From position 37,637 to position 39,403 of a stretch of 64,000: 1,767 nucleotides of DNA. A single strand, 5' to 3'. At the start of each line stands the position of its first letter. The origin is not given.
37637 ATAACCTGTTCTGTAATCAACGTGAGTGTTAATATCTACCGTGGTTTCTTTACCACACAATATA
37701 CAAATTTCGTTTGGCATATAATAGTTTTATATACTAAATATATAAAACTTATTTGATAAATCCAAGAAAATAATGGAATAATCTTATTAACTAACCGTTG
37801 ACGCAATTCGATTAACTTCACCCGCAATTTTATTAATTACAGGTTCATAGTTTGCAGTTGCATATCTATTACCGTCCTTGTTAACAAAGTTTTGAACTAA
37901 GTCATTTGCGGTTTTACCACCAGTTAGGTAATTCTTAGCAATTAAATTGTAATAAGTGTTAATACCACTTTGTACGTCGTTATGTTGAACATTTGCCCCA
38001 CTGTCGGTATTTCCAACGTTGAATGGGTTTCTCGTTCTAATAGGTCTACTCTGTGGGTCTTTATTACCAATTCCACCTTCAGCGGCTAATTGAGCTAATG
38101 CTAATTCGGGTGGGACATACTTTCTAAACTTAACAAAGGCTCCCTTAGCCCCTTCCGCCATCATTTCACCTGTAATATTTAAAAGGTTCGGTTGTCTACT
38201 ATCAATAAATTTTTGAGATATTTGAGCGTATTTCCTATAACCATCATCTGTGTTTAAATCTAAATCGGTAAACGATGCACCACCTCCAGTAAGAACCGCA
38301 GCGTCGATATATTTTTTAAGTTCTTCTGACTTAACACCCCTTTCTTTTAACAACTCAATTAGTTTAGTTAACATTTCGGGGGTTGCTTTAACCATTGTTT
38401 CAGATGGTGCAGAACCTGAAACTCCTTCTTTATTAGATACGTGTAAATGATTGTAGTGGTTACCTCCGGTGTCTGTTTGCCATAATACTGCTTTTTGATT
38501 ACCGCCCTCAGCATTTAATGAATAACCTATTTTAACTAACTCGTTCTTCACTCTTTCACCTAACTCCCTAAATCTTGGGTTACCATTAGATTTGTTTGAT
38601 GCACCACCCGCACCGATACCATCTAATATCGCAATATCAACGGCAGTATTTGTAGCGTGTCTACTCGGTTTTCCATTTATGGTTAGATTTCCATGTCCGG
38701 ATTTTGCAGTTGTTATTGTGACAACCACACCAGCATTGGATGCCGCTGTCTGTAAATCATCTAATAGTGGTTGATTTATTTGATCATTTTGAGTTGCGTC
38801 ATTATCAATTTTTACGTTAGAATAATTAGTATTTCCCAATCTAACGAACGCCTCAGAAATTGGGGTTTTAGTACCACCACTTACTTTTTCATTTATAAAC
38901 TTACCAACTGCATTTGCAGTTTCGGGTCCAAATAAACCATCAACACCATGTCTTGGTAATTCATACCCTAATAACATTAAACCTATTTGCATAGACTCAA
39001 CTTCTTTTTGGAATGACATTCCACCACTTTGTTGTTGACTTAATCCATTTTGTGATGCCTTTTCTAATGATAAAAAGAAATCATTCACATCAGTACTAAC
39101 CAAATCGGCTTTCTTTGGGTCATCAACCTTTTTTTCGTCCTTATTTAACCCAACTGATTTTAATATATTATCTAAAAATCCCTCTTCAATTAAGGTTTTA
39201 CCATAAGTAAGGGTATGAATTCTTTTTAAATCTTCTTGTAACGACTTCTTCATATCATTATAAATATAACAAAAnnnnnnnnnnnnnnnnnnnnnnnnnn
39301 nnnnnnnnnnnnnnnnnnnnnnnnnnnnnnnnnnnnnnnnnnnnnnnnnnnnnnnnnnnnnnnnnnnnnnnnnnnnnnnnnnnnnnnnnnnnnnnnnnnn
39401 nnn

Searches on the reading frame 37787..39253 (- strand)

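Call 13: search_protein_families(library=pfam, proteins=[window:37787-39253:-], max_evalue=0.001)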
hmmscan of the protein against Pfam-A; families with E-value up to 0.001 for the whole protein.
window:37787-39253:- (488 aa): 1 family
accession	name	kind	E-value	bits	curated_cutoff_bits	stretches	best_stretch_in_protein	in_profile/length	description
PF01471.23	PG_binding_1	-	0.00087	19.9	23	0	83-119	3-37/57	Putative peptidoglycan binding domain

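Call 102: search_protein_families(library=phrogs, proteins=[window:37787-39253:-], max_evalue=0.00001)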
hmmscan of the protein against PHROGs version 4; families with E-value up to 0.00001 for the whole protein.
window:37787-39253:- (488 aa): 0 families
